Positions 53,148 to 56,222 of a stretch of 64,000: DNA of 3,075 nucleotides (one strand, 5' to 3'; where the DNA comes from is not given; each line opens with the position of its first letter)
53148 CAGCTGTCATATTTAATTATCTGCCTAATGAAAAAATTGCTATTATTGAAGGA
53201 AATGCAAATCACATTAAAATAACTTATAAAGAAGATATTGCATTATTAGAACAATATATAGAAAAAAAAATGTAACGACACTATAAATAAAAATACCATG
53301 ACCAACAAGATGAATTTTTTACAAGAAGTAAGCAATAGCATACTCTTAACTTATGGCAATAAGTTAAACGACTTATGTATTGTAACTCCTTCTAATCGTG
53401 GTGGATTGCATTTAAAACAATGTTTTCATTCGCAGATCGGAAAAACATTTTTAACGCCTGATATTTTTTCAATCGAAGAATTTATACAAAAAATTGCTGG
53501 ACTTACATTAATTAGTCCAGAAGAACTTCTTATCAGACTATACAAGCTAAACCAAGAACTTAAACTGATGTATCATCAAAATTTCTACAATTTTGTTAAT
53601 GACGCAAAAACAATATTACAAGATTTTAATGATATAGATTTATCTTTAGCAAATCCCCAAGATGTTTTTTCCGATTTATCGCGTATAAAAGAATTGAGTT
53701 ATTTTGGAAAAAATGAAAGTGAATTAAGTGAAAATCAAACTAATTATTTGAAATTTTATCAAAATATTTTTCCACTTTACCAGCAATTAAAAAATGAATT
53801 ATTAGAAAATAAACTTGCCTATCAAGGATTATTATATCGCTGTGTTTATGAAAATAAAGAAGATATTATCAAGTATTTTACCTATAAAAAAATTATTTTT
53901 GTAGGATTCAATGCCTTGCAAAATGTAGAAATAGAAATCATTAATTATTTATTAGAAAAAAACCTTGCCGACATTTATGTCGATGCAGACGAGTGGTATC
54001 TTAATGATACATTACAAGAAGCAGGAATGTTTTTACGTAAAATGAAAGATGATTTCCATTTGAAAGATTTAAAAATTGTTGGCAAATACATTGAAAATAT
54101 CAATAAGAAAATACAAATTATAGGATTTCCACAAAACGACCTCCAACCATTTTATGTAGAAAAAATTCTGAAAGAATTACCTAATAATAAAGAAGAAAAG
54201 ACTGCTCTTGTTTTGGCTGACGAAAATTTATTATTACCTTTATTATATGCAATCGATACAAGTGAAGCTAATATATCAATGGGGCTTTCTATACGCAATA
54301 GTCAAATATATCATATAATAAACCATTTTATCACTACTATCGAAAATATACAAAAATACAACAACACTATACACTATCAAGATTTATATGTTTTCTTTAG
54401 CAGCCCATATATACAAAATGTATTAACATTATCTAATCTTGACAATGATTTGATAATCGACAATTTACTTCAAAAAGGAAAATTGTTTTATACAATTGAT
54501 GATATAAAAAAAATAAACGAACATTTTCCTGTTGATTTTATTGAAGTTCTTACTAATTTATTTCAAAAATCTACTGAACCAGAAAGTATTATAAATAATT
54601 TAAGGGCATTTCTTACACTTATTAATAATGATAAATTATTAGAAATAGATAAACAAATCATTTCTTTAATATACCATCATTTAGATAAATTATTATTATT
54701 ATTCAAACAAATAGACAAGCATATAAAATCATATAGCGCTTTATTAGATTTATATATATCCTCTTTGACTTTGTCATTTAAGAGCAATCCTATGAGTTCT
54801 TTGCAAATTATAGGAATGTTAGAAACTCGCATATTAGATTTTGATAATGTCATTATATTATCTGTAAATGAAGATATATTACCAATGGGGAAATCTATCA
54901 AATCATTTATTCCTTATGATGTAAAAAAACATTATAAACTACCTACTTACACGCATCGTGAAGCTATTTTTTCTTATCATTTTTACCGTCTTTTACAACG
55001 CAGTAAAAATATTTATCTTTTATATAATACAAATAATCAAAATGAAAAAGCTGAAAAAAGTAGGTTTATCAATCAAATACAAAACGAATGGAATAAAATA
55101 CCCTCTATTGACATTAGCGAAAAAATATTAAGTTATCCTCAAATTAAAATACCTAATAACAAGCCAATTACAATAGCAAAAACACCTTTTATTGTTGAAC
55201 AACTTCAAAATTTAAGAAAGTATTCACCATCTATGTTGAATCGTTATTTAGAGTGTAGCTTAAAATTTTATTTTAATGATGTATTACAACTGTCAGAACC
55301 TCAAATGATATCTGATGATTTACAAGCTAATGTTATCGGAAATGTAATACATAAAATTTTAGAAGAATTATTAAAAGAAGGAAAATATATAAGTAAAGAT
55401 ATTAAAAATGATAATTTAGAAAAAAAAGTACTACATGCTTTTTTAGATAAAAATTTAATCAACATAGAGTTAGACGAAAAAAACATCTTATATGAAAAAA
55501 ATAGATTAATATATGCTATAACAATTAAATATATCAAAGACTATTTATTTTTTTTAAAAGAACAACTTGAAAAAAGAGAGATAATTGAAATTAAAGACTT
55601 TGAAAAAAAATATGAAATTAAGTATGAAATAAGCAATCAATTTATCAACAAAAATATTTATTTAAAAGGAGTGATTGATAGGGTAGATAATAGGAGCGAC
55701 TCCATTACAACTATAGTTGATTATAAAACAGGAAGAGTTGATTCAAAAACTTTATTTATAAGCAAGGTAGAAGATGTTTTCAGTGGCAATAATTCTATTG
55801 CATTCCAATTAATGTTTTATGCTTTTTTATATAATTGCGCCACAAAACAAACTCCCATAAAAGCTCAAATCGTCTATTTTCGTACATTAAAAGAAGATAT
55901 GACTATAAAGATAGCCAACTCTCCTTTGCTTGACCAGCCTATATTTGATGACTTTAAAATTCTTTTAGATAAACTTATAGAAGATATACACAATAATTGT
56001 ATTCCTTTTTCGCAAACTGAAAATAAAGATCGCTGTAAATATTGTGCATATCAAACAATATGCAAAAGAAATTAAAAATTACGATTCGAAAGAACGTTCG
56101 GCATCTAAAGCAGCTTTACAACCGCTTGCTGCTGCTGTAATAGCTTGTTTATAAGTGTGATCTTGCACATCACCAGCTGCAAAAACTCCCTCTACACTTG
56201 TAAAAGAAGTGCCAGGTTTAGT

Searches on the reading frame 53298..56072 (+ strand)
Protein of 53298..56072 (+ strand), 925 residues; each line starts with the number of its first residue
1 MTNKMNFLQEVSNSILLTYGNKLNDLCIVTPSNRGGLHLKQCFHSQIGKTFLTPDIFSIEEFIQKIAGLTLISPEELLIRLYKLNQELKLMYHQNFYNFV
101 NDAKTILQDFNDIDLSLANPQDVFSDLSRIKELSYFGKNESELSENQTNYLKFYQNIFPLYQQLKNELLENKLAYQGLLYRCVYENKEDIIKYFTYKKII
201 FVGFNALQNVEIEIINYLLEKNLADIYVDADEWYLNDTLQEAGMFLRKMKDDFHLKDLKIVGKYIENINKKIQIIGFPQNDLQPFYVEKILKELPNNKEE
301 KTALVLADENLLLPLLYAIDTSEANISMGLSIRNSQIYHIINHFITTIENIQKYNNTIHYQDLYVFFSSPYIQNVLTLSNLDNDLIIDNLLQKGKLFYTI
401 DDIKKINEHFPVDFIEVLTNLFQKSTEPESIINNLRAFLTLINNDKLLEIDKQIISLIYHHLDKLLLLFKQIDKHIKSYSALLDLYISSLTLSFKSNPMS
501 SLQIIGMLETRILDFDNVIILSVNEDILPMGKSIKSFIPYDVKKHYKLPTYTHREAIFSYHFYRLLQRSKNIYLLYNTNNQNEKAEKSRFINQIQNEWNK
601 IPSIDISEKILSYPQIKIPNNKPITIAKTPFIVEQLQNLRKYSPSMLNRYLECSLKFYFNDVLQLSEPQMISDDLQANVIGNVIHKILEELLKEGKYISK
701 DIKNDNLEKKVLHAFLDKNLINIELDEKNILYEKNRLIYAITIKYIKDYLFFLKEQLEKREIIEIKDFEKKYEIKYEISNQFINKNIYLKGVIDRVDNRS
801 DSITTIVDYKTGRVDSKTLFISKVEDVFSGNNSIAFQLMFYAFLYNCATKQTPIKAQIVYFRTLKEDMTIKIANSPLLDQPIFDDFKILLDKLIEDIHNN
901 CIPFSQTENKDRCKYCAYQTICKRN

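Call 65: search_protein_families(library=pfam, proteins=[window:53298-56072:+], max_evalue=0.00001)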
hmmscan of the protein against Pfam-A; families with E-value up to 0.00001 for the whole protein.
window:53298-56072:+ (925 aa): 1 family
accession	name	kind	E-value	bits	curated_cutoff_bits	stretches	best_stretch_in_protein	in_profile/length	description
PF12705.13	PDDEXK_1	-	1e-32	114.4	22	1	642-923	2-247/247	PD-(D/E)XK nuclease superfamily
